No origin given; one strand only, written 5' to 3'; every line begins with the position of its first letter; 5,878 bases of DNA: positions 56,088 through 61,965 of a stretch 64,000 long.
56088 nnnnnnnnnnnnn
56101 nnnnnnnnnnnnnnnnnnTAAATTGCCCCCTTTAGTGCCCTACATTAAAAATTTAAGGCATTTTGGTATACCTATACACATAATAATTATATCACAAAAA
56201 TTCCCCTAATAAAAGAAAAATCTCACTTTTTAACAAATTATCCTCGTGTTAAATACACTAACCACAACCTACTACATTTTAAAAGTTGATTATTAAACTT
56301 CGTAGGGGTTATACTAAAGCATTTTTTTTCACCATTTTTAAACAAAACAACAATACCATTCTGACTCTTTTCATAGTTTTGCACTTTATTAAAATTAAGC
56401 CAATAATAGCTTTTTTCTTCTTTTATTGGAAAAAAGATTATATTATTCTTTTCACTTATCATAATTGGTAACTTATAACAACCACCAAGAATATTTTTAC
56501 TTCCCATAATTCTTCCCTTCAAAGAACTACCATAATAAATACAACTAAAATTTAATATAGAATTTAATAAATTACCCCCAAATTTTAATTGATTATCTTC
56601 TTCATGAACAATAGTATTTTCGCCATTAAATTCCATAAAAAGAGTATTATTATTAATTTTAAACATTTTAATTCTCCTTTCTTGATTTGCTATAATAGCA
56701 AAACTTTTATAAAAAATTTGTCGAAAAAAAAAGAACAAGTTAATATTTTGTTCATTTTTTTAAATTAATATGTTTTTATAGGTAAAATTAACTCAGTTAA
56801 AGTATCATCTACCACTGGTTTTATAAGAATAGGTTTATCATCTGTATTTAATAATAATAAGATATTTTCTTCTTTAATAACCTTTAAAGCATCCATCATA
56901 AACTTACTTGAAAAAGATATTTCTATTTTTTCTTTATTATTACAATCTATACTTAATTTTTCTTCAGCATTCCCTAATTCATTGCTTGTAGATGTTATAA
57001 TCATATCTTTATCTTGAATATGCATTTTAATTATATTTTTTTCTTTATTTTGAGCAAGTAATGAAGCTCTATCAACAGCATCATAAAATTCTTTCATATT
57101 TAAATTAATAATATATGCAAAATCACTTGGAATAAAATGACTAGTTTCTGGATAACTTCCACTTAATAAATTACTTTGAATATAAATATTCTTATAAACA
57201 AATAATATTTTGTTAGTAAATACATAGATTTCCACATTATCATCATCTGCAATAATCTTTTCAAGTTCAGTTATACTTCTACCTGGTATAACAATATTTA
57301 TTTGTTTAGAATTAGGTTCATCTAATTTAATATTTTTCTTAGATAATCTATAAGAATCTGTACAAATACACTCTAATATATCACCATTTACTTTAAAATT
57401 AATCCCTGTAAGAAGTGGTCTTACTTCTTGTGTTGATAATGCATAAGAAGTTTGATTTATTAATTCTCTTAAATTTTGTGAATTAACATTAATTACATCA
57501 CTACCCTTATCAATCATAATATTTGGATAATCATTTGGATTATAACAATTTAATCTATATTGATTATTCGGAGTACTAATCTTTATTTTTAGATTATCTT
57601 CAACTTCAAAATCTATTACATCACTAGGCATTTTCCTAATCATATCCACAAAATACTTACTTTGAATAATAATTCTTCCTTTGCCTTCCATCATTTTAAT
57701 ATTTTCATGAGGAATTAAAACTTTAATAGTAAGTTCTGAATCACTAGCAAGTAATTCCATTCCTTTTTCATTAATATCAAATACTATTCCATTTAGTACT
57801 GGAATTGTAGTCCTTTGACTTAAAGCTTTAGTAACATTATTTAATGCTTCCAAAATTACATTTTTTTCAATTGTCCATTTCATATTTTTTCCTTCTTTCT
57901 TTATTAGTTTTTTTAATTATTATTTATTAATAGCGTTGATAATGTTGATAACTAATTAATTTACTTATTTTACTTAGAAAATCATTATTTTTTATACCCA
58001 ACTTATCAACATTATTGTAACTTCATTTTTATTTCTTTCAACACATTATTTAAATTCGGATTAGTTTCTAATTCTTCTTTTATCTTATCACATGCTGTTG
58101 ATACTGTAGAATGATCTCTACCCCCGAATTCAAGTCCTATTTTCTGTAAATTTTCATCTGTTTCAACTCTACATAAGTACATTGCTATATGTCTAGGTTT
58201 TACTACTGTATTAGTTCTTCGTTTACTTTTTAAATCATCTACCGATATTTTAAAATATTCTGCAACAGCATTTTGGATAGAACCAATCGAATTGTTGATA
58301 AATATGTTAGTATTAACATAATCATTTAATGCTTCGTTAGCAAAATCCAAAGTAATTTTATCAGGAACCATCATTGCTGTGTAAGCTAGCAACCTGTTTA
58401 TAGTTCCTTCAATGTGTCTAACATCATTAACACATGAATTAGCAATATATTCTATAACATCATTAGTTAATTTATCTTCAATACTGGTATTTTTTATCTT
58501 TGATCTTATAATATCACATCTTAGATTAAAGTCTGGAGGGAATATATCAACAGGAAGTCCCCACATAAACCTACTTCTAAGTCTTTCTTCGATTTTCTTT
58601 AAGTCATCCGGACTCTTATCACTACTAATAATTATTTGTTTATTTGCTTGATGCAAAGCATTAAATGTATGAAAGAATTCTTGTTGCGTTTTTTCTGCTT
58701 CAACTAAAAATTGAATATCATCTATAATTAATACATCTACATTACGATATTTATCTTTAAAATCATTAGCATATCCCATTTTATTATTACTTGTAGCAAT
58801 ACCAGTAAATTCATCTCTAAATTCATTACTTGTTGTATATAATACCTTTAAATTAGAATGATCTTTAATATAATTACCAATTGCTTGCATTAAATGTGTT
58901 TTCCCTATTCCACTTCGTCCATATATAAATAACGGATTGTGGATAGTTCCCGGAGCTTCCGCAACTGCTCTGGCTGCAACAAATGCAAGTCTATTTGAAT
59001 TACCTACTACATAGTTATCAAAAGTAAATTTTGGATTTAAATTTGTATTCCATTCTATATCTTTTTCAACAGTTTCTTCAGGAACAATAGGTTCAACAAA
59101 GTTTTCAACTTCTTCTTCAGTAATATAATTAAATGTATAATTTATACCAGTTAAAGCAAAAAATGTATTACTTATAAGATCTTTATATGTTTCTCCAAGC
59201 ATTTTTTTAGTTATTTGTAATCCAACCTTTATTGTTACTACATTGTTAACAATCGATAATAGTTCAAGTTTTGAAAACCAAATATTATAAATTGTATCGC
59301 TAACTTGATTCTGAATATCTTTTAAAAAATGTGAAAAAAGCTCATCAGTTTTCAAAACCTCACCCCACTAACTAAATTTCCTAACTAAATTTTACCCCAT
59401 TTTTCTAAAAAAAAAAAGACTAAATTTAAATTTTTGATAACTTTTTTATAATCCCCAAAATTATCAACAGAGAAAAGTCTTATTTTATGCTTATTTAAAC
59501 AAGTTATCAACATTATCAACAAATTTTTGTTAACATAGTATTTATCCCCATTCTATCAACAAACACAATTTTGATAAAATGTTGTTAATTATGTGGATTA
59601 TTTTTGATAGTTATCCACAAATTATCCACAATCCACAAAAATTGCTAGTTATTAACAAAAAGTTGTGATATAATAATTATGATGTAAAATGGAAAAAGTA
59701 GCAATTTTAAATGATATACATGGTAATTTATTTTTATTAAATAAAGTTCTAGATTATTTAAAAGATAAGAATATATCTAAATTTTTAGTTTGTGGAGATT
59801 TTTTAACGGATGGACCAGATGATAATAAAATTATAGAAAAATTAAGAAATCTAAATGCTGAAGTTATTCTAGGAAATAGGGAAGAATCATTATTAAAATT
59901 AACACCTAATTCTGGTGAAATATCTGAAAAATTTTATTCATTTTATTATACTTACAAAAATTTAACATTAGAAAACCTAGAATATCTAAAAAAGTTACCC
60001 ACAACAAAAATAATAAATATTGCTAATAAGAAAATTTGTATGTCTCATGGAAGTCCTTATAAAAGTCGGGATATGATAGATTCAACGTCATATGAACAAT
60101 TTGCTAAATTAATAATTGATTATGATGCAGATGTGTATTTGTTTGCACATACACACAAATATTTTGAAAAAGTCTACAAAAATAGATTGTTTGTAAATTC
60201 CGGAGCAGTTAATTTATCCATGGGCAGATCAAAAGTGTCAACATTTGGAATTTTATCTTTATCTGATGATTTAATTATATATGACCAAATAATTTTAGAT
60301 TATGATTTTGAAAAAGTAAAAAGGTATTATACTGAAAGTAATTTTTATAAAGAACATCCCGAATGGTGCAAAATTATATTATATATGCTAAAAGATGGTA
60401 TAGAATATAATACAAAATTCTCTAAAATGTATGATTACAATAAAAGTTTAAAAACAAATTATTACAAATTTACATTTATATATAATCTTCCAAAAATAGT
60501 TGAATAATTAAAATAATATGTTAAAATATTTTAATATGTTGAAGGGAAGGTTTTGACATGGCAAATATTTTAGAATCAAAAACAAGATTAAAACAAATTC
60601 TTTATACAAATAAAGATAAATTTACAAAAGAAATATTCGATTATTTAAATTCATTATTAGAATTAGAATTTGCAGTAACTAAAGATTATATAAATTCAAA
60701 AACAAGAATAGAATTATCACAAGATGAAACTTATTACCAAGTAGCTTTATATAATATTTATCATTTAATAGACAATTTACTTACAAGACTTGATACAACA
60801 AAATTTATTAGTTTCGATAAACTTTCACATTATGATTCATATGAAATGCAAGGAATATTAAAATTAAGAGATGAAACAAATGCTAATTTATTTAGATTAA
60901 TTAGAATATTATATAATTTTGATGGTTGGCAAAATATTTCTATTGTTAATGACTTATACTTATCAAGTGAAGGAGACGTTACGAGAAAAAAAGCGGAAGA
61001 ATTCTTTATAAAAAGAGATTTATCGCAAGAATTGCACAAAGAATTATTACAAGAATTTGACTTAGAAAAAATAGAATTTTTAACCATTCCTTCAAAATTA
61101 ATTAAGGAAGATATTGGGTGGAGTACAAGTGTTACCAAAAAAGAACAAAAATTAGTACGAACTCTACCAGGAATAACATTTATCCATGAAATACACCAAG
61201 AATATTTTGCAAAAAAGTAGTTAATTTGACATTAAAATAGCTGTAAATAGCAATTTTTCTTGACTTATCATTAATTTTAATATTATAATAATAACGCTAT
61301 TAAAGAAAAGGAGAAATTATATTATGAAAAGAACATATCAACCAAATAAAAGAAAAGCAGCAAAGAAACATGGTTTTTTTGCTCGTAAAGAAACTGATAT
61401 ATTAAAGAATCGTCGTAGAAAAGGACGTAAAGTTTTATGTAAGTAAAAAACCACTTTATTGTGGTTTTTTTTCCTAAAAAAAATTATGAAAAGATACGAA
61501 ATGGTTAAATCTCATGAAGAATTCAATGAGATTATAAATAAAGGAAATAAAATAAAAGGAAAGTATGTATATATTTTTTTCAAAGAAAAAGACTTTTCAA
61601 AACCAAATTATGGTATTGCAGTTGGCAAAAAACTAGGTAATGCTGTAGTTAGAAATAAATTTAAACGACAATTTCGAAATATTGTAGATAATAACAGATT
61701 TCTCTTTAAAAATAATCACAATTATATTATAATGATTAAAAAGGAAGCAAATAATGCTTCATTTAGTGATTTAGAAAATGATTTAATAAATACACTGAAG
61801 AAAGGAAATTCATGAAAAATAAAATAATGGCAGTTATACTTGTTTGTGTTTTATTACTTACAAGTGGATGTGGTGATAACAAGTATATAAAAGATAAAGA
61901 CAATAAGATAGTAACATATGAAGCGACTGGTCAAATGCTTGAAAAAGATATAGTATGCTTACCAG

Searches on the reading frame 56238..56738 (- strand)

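Call 9: search_protein_families(library=pfam, proteins=[window:56238-56738:-])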
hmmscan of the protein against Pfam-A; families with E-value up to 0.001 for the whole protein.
window:56238-56738:- (166 aa): 1 family
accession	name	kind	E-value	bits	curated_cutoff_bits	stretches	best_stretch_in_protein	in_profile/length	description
PF06338.17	ComK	-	1.8e-21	76.9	22.3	1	28-158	6-143/152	ComK protein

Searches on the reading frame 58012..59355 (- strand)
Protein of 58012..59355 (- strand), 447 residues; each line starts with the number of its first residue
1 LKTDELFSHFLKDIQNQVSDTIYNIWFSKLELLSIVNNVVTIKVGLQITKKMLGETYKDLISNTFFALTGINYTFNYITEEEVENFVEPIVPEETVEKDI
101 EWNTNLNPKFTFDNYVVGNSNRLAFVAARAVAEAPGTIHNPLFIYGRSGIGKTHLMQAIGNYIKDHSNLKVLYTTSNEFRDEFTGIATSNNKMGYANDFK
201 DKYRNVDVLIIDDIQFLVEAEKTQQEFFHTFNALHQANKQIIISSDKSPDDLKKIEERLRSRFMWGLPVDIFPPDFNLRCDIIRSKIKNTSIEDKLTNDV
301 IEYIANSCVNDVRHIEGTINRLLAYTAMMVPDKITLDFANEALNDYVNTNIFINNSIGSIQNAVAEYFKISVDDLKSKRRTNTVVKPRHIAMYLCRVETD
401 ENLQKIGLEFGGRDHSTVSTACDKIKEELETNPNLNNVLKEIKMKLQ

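Call 9: search_protein_families(library=pfam, proteins=[window:58012-59355:-])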
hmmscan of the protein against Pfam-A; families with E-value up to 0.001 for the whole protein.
window:58012-59355:- (447 aa): 10 families
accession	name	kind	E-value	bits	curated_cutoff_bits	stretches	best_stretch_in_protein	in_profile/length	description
PF00308.24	Bac_DnaA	-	2.9e-64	216.6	23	1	106-269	1-161/162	Bacterial DnaA ATPAse domain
PF08299.17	Bac_DnaA_C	-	2.5e-29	101.5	31.5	1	359-425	3-69/69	Bacterial dnaA protein helix-turn-helix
PF11638.13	DnaA_N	-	5.2e-07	29.7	24.6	1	5-63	2-61/65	DnaA N-terminal domain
PF01695.23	IstB_IS21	-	1.6e-06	28.2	24.1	1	142-248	95-195/238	IstB-like ATP binding protein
PF13173.12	AAA_14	-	2.3e-06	28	27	1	140-264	3-116/129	AAA domain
PF00910.28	RNA_helicase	-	4.7e-06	27.5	21.5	1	143-236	2-76/105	RNA helicase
PF00004.35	AAA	-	4.9e-06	27.5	21.2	1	143-263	2-123/131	ATPase family associated with various cellular activities (AAA)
PF01637.24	ATPase_2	-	9.2e-06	26.1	33.2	1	139-246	20-117/225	ATPase domain predominantly from Archaea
PF13401.12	AAA_22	-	5.2e-05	24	27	0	142-236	8-109/130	AAA domain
PF13191.12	AAA_16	-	0.00047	21.1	32.6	0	138-173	24-57/167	AAA ATPase domain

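Call 27: find_related_loci(query=window:58012-59355:-, collection=genome_contigs, flank=10000)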
Query window:58012-59355:- (447 aa) in genome_contigs; peptide patterns used: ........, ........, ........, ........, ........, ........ (x = any residue, [..] = any of these).
599 stretches matched a pattern (row limit reached: there are more); 581 encode a relative of the query (tblastn E <= 1e-3); the best 80 are kept; 80 distinct loci.
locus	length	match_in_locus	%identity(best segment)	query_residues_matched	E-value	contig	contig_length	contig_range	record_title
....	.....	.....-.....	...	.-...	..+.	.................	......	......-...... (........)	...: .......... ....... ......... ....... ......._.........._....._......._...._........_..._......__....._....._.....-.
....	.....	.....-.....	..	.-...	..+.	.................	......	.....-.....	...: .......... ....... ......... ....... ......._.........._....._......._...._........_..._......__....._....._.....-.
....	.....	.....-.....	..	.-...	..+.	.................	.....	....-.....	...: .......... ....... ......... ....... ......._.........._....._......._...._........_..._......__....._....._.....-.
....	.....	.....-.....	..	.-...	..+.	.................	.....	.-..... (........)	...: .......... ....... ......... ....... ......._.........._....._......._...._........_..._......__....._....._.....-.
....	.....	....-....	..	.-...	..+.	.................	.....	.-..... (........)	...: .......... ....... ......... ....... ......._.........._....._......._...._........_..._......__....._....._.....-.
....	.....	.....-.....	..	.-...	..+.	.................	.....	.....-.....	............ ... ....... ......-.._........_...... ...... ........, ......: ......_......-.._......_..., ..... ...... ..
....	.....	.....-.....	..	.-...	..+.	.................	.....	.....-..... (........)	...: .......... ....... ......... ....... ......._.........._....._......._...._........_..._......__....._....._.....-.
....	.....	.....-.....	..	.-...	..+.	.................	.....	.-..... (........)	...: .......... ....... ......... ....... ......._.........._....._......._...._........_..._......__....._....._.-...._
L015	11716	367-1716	84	1-447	0e+0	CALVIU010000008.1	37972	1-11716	MAG: uncultured Bacilli bacterium isolate BRZ_PC__bin72 genome assembly, contig: BRZ_PC__NODE_1467_length_37972_cov_50.5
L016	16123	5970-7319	84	1-447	0e+0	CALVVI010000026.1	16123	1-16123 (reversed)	MAG: uncultured Bacilli bacterium isolate BRZ_DE__bin3 genome assembly, contig: BRZ_DE__NODE_4279_length_16123_cov_8.705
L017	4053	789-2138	84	1-447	0e+0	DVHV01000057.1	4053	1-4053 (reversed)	MAG TPA_asm: Candidatus Onthocola stercoravium isolate ChiW5-5982 ChiW5__C43956_L4053_SRR5506738, whole genome shotgun s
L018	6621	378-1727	83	1-447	0e+0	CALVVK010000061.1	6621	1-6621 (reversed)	MAG: uncultured Bacilli bacterium isolate BRZ_CE__bin71 genome assembly, contig: BRZ_CE__NODE_13626_length_6621_cov_4.86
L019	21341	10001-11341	83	1-447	0e+0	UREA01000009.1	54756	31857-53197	uncultured Tenericutes bacterium isolate UMGS910 genome assembly, contig: NODE_191_length_54756_cov_5.058706, whole geno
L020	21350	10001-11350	83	1-447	0e+0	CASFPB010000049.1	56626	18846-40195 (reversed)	uncultured bacterium isolate SI.A4.metabat-bins.190 genome assembly, contig: SI.A4.metabat-bins.190.fa_k141_485532, whol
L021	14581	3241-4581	83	1-447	0e+0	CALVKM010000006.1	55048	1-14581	MAG: uncultured Bacilli bacterium isolate BRZ_NS__bin93 genome assembly, contig: BRZ_NS__NODE_671_length_55048_cov_41.78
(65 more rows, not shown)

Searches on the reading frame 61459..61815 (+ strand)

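Call 9: search_protein_families(library=pfam, proteins=[window:61459-61815:+])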
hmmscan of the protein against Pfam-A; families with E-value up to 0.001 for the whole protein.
window:61459-61815:+ (118 aa): 1 family
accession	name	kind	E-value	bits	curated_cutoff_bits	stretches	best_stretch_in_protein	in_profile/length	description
PF00825.24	Ribonuclease_P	-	6.1e-25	87.8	22.3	1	10-115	1-107/109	Ribonuclease P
